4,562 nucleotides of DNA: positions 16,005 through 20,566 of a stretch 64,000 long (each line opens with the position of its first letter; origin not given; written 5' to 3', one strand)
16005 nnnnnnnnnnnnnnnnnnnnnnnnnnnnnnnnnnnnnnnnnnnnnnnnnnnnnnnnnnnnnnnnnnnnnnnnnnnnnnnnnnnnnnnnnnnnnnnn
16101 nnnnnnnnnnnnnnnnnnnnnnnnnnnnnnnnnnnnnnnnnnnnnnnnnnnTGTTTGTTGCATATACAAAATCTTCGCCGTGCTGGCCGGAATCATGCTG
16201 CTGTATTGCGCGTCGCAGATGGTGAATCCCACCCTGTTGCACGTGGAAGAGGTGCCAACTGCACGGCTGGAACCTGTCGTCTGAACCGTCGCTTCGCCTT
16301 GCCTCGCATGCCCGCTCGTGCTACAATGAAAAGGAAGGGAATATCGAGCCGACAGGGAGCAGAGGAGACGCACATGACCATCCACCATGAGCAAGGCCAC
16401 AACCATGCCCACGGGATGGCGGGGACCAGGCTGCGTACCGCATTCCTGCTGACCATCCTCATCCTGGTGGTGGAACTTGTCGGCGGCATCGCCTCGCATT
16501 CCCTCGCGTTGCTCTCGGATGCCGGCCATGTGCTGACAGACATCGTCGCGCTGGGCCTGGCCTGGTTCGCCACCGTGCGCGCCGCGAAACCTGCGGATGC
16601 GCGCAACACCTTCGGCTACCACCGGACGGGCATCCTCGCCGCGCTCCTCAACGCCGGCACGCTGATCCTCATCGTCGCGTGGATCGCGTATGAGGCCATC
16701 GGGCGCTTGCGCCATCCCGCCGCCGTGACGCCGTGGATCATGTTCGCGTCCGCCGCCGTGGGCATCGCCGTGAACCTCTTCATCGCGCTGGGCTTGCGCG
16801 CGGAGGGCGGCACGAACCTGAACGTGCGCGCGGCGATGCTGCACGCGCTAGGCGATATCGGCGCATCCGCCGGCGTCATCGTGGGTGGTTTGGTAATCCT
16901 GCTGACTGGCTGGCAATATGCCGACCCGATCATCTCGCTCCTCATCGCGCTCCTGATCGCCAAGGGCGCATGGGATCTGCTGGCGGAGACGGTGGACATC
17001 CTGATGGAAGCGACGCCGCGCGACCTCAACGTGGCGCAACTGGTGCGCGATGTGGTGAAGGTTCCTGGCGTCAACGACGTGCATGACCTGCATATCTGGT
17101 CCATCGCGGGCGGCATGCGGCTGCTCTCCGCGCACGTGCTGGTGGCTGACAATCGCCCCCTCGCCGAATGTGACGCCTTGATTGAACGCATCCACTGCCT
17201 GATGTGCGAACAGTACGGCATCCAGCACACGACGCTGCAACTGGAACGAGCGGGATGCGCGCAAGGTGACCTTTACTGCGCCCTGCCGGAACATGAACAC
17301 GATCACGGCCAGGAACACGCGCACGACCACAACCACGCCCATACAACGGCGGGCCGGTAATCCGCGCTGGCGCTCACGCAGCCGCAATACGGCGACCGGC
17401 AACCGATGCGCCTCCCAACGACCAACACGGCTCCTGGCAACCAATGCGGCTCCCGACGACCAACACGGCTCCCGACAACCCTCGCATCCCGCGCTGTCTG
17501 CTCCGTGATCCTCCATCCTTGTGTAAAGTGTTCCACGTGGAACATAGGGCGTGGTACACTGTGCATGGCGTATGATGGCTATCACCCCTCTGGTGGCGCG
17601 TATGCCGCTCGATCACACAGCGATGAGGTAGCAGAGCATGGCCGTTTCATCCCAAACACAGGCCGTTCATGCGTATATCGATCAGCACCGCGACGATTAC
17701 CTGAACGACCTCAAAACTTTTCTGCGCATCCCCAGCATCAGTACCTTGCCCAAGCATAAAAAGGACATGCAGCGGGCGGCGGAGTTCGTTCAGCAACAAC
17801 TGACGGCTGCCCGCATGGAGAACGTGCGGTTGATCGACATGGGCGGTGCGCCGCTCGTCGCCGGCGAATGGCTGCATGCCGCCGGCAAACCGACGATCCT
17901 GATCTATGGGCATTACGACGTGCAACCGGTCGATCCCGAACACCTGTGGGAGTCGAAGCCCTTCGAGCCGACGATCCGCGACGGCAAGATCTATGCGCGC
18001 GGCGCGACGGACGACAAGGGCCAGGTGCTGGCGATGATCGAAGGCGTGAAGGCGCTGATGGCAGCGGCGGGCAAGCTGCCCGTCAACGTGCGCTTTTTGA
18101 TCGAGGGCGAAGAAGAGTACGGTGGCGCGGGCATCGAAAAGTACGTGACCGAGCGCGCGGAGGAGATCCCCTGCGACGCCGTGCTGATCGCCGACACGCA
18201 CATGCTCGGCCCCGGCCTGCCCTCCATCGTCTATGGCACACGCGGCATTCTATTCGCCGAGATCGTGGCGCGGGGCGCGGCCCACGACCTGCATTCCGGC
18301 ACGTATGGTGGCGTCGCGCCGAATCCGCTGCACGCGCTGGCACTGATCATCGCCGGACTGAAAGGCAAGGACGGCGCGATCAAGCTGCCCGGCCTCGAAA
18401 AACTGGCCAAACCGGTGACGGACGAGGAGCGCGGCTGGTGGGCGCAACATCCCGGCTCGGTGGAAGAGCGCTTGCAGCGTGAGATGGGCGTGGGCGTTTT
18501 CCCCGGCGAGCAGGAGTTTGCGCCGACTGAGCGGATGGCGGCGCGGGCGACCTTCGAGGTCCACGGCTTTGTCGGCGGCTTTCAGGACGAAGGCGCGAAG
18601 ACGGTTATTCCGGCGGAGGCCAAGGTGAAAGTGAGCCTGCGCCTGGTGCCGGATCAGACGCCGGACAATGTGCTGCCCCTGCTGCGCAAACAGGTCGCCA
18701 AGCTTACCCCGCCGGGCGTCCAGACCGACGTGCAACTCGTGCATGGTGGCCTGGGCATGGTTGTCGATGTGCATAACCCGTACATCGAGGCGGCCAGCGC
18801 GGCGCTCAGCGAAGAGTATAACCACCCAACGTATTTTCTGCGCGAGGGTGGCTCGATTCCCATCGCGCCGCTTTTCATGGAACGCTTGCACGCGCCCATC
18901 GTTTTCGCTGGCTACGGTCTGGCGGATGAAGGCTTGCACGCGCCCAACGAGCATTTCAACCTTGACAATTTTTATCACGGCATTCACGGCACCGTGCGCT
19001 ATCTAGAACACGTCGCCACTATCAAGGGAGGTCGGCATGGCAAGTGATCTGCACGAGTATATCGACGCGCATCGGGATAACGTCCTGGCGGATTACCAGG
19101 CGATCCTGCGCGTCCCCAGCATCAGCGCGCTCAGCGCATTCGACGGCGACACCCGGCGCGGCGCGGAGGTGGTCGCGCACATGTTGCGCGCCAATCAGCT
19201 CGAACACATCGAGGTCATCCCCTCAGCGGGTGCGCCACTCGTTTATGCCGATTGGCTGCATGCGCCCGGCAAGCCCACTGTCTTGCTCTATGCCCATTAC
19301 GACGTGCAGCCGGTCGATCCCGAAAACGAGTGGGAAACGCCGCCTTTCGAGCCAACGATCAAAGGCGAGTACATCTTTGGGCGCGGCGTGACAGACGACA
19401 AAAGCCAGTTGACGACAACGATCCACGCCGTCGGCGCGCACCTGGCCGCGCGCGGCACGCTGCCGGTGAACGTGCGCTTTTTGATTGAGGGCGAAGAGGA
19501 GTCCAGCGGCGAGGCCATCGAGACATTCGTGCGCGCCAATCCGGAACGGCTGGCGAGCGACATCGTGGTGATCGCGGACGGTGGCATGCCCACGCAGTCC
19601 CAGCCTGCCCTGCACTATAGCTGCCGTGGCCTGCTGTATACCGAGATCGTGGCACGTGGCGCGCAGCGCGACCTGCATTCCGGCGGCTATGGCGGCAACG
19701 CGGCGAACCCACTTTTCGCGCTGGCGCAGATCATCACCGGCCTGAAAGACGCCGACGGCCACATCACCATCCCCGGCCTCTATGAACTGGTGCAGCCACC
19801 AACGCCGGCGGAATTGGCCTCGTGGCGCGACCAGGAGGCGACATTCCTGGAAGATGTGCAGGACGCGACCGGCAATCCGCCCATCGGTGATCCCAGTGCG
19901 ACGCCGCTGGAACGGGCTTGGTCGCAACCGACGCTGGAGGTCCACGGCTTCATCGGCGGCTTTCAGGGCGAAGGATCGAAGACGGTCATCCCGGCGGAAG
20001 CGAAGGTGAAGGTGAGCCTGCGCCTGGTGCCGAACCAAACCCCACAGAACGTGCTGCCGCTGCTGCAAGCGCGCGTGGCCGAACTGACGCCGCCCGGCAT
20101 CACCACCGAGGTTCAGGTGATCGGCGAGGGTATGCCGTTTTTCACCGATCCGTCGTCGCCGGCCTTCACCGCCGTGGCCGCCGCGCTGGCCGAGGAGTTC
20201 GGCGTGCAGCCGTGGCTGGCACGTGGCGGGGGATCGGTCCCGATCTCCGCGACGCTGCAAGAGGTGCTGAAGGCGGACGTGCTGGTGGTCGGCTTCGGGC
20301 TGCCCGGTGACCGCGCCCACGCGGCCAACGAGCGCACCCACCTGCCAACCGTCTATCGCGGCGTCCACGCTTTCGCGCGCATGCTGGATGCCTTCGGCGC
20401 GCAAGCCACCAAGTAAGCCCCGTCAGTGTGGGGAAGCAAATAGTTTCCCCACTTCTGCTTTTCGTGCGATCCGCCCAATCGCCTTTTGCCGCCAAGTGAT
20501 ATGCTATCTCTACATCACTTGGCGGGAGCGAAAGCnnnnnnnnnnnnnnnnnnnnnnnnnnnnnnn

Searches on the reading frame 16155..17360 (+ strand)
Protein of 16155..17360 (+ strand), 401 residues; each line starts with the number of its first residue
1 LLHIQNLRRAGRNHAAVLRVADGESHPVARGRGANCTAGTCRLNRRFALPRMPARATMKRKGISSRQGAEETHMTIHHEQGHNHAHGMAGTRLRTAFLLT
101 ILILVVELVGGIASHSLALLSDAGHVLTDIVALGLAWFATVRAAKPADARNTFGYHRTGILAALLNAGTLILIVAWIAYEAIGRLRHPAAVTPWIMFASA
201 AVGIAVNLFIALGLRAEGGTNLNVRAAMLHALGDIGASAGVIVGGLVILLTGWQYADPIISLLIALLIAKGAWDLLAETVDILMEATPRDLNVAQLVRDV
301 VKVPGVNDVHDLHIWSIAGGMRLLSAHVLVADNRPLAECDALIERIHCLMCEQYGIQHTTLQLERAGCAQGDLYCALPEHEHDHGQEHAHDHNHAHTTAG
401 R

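Call 62: search_protein_families(library=pfam, max_evalue=0.0001, proteins=[window:16155-17360:+])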
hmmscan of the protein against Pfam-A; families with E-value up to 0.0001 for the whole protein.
window:16155-17360:+ (401 aa): 2 families
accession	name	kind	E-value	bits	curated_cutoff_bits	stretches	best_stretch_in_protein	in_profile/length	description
PF01545.26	Cation_efflux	-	1.8e-43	149.1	26.6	1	94-284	2-198/198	Cation efflux family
PF16916.11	ZT_dimer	-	1.8e-15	57.1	26.7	1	288-365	1-77/78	Dimerisation domain of Zinc Transporter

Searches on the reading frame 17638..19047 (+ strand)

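Call 62: search_protein_families(library=pfam, max_evalue=0.0001, proteins=[window:17638-19047:+])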
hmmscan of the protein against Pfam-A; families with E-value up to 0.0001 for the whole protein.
window:17638-19047:+ (469 aa): 3 families
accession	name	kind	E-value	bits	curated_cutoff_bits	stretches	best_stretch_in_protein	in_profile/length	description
PF01546.33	Peptidase_M20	-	6.4e-34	118.1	24.6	1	88-457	1-205/206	Peptidase family M20/M25/M40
PF07687.19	M20_dimer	-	5.9e-15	55.6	21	1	199-359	1-105/107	Peptidase dimerisation domain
PF04389.22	Peptidase_M28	-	1.8e-06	28.3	21.3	1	76-197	4-104/193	Peptidase family M28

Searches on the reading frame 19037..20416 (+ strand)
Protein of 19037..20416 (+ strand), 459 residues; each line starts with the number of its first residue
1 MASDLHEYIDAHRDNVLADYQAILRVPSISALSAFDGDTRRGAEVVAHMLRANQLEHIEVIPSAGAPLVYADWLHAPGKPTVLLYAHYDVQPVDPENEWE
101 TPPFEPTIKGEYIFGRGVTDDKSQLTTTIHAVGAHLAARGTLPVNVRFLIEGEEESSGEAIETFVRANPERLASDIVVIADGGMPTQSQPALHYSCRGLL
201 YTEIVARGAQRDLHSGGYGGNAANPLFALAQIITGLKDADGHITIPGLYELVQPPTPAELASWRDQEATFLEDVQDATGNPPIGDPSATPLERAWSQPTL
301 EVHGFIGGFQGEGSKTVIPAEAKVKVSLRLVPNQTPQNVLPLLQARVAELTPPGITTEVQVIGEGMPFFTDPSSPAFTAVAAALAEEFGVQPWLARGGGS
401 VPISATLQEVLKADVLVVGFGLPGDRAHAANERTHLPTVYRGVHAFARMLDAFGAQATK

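Call 62: search_protein_families(library=pfam, max_evalue=0.0001, proteins=[window:19037-20416:+])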
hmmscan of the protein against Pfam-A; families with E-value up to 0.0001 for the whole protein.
window:19037-20416:+ (459 aa): 2 families
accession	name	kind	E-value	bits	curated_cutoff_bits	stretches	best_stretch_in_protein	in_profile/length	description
PF01546.33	Peptidase_M20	-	6.8e-30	104.9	24.6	1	83-451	1-205/206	Peptidase family M20/M25/M40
PF07687.19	M20_dimer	-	1.8e-16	60.4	21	1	208-353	13-105/107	Peptidase dimerisation domain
